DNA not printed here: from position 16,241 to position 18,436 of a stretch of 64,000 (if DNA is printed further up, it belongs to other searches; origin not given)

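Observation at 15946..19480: Orphan three-gene T6SS module (sheath fusion, Hcp-like, TssE) with no other core genes nearby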

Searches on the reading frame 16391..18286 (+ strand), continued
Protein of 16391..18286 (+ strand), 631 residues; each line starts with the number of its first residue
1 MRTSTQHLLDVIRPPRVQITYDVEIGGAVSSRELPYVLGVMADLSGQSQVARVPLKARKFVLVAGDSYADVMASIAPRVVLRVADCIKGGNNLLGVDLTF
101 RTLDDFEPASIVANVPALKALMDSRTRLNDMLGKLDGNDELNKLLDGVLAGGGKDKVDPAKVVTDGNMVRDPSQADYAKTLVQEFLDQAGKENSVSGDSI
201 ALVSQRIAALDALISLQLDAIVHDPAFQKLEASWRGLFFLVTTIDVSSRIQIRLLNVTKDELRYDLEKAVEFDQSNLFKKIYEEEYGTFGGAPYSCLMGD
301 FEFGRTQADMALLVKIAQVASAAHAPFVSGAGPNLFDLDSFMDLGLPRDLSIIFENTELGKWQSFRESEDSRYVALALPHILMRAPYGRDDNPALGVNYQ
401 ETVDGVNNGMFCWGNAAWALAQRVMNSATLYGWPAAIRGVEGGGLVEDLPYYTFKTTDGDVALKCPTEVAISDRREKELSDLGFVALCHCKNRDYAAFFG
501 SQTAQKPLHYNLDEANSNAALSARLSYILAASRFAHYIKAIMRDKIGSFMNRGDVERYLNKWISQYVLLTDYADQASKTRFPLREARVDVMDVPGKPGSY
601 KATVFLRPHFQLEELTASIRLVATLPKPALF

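Call 73: find_encoding_contigs(protein=P0027, flank=10000, max_places=1)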
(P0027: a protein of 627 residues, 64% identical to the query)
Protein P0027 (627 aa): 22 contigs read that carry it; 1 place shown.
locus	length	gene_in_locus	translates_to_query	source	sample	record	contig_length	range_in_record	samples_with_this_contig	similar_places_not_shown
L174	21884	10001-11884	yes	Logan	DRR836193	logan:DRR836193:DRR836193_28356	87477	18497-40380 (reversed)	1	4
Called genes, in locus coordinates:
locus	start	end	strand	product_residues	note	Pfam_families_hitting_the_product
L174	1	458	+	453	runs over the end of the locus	PF01476:LysM, PF01551:Peptidase_M23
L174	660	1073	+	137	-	PF02699:YajC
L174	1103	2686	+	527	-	PF21760:SecD_1st, PF22599:SecDF_P1_head, PF02355:SecD_SecF_C, PF00873:ACR_tran (weak), PF03176:MMPL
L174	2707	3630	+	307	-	PF07549:Sec_GG (weak), PF02355:SecD_SecF_C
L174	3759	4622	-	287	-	PF13344:Hydrolase_6, PF00702:Hydrolase (weak), PF13242:Hydrolase_like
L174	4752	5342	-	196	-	-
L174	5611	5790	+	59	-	-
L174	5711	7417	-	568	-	-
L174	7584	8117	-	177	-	PF12915:DUF3833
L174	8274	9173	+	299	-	PF00126:HTH_1, PF03466:LysR_substrate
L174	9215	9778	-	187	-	-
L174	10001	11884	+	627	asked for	PF05591:T6SS_VipA, PF05943:VipB, PF18945:VipB_2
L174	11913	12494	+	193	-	-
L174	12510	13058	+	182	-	PF04965:GPW_gp25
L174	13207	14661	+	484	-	-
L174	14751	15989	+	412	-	-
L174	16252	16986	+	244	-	PF00005:ABC_tran, PF02463:SMC_N (faint), PF13304:AAA_21 (faint)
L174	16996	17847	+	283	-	PF00950:ABC-3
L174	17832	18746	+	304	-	PF01297:ZnuA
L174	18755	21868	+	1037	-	PF14850:Pro_dh-DNA_bdg, PF01619:Pro_dh, PF00171:Aldedh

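Call 74: find_encoding_contigs(protein=P0035, flank=10000, max_places=1)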
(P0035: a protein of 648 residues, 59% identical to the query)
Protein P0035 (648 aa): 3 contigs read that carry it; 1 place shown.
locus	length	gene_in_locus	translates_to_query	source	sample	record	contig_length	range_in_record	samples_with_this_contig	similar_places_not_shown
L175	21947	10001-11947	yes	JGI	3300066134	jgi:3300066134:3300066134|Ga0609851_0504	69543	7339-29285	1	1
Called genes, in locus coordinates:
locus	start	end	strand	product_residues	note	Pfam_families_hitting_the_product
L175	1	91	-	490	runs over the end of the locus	PF04851:ResIII (weak), PF00270:DEAD, PF00271:Helicase_C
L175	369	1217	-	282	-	PF00398:RrnaAD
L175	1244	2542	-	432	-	PF13145:Rotamase_2 (faint), PF09312:SurA_N, PF13616:Rotamase_3, PF00639:Rotamase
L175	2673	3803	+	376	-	PF03739:LptF_LptG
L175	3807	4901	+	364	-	PF03739:LptF_LptG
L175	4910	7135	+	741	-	PF04453:LptD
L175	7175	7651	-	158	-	PF00011:HSP20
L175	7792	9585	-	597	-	PF01321:Creatinase_N, PF16189:Creatinase_N_2, PF00557:Peptidase_M24, PF16188:Peptidase_M24_C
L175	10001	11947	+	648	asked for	PF05591:T6SS_VipA, PF05943:VipB, PF18945:VipB_2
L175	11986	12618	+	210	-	-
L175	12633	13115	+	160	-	PF04965:GPW_gp25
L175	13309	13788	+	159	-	PF03449:GreA_GreB_N, PF01272:GreA_GreB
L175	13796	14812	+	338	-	PF06258:Mito_fiss_Elm1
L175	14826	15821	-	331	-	-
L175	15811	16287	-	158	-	-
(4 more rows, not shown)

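Call 91: predict_structure(alignment_id=A6)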
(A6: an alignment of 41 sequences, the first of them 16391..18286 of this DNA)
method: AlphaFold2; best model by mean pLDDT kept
length: 631 residues; sequences in the alignment: 41
mean_pLDDT: 69.0   pTM: 0.62
mean pLDDT of the five models: 69.0, 68.9, 62.8, 62.2, 61.4
residues with pLDDT >= 90: 143; 70-90: 224; 50-70: 91; < 50: 173
segments of 3 or more residues with pLDDT < 50: 1-31, 346-358, 433-510, 512-538, 611-631
pLDDT, mean of each block of 10 residues (from residue 1): 41 31 34 75 93 90 91 95 91 93 95 95 93 88 85 69 84 87 86 69 90 95 94 94 81 93 87 82 68 80 86 86 76 73 51 46 60 66 86 87 77 83 74 43 23 29 27 35 35 33 38 45 39 41 54 80 75 64 73 71 66 34 44 35
secondary structure, 60 per line:
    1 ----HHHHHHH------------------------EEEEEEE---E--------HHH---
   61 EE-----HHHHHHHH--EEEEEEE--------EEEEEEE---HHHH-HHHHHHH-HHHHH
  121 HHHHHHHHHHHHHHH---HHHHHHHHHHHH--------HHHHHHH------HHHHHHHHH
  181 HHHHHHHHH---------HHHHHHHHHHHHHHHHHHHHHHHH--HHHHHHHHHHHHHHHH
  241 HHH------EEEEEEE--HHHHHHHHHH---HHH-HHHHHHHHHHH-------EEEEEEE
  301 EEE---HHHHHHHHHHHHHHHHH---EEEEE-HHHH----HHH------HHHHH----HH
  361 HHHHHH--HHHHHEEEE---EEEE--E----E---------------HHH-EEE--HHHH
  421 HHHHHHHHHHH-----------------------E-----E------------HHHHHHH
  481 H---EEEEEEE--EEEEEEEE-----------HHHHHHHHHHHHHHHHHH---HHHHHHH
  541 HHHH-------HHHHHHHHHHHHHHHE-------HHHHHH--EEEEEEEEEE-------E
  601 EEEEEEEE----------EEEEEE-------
elements in order: H5-11 E36-42 H68-75 E78-84 E93-99 H103-106 H108-114 H116-135 H139-150 H159-165 H172-189 H199-222 H225-243 E250-256 H259-268 H276-286 E294-303 H307-323 E327-331 H333-336 H350-354 H359-366 H369-373 E374-377 E381-384 E412-414 H417-431 H474-481 E485-491 E494-501 H513-530 H534-544 H552-566 H575-580 E583-592 E600-608 E619-624

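Call 93: fold_search(model_id=the predicted structure, library=pdb)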
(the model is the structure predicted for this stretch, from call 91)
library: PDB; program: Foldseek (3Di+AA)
matches with E <= 10: 263; with E <= 0.001: 10
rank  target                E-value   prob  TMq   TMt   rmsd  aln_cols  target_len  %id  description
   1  9n4v_A                4.9e-31  1.00  0.28  0.48  20.1       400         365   61  Azotobacter vinelandii extended type VI secretion system sheath tube complex (released 2025-07-16)
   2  5n8n_B                7.3e-30  1.00  0.36  0.49  23.5       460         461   45  Contracted sheath of a Pseudomonas aeruginosa type six secretion system consisting of TssB1 and TssC1 (released 2018-01-10)
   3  3j9g_2                2.2e-26  1.00  0.35  0.50  22.4       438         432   40  Atomic model of the VipA/VipB, the type six secretion system contractile sheath of Vibrio cholerae from cryo-EM (released 2015-03-11)
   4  5urx_1B               2.5e-26  1.00  0.34  0.49  22.5       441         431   41  Structure of the contracted type VI secretion system sheath in Myxococcus xanthus (released 2017-05-10)
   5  5urw_1B               7.6e-26  1.00  0.35  0.52  21.8       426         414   42  Structure of the extended type VI secretion system sheath in Myxococcus xanthus (released 2017-05-10)
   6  5mxn_MODEL_1_A        1.6e-25  1.00  0.40  0.52  22.5       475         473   38  Atomic model of the VipA/VipB/Hcp, the type six secretion system non-contractile sheath-tube of Vibrio cholera (released 2017-08-02)
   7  5ojq_A                1.8e-25  1.00  0.40  0.52  22.5       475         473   38  The modeled structure of of wild type extended type VI secretion system sheath/tube complex in vibrio cholerae based o (released 2017-08-09)
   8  5myu_MODEL_1_A        1.9e-25  1.00  0.36  0.52  22.2       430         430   42  VipA-N2/VipB contracted sheath of type VI secretion system (released 2017-08-02)
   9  3j9o_B                9.6e-19  1.00  0.32  0.46  21.8       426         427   28  CryoEM structure of a type VI secretion system (released 2015-03-18)
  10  5n8n_A                7.8e-05  1.00  0.16  0.71  13.0       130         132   38  Contracted sheath of a Pseudomonas aeruginosa type six secretion system consisting of TssB1 and TssC1 (released 2018-01-10)
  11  5myu_MODEL_1_a        2.2e-03  1.00  0.15  0.72  10.6       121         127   29  VipA-N2/VipB contracted sheath of type VI secretion system (released 2017-08-02)
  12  3j9g_1                5.9e-03  1.00  0.16  0.73  10.7       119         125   29  Atomic model of the VipA/VipB, the type six secretion system contractile sheath of Vibrio cholerae from cryo-EM (released 2015-03-11)
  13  5urw_1A               8.4e-03  1.00  0.14  0.61   9.9       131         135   30  Structure of the extended type VI secretion system sheath in Myxococcus xanthus (released 2017-05-10)
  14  5ojq_G                1.0e-02  1.00  0.14  0.54   2.2        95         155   29  The modeled structure of of wild type extended type VI secretion system sheath/tube complex in vibrio cholerae based o (released 2017-08-09)
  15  5mxn_MODEL_1_a        1.0e-02  1.00  0.14  0.53   2.2        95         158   29  Atomic model of the VipA/VipB/Hcp, the type six secretion system non-contractile sheath-tube of Vibrio cholera (released 2017-08-02)
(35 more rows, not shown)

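Call 94: search_solved_structures(query=window:16391-18286:+, max_evalue=1e-10, show_alignments=0)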
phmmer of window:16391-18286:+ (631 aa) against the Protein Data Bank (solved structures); distinct sequences matched with E-value up to 1e-10: 12.
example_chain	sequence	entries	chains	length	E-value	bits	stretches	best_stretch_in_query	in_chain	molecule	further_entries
9n4v_A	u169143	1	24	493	5.7e-197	659.2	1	161-629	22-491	DUF877 family protein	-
5n8n_B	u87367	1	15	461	1.2e-136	460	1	179-627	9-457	EvpB family type VI secretion protein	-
5urw_1B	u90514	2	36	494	1.9e-107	363.6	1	173-627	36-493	TssC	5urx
5mxn_A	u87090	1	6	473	2.1e-106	360.1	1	175-621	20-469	Type VI secretion protein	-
5ojq_A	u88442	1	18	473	2.3e-106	360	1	175-621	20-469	Type VI secretion protein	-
3j9g_B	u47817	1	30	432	1.2e-104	354.4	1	201-624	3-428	VipB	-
5myu_A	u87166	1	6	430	1.5e-104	354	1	201-622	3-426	Type VI secretion system protein ImpC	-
3j9o_B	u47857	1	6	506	4.6e-69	236.8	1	178-630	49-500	Intracellular growth locus protein B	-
9n4v_B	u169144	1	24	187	1.4e-41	146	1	2-151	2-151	Type VI secretion system contractile sheath small subunit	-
4uqz_B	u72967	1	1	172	2.3e-25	92.5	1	3-142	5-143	HSIB1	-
5n8n_A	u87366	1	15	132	8.3e-24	87.3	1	3-132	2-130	Type VI secretion protein, family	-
5urw_1A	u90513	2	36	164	4.2e-14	55.3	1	14-151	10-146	TssB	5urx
